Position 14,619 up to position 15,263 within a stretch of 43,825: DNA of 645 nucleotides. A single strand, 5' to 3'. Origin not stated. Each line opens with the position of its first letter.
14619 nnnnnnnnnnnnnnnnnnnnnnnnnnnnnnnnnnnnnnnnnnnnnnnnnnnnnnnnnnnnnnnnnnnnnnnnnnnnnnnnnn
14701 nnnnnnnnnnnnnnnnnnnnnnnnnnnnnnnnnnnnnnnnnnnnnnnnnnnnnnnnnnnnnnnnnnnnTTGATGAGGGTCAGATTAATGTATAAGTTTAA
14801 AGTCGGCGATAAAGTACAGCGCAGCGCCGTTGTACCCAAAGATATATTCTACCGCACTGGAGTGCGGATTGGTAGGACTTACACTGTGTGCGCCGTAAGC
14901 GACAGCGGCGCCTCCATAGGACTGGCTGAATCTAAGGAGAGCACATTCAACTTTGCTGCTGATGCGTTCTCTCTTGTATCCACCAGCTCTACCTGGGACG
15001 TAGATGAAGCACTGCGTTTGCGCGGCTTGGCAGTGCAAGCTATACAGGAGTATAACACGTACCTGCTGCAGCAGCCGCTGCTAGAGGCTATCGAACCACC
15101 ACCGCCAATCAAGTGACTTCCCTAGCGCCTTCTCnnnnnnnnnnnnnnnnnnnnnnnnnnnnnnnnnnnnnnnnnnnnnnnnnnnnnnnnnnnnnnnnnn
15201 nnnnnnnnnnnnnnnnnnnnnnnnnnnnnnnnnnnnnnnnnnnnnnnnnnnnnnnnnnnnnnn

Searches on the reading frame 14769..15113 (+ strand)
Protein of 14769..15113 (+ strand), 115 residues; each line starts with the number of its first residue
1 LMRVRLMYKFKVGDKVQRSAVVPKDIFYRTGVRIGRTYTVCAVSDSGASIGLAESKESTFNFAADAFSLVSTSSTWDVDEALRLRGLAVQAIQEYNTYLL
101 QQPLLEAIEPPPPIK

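Call 83: search_protein_families(library=phrogs, proteins=[window:14769-15113:+], max_evalue=0.001)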
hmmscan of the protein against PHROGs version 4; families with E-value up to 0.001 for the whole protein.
window:14769-15113:+ (115 aa): 2 families
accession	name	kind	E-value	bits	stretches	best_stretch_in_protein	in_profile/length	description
phrog_19629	-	unknown function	6.6e-22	78.8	1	27-115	7-107/107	-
phrog_4317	-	unknown function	2.4e-08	34.6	1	6-72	205-270/455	-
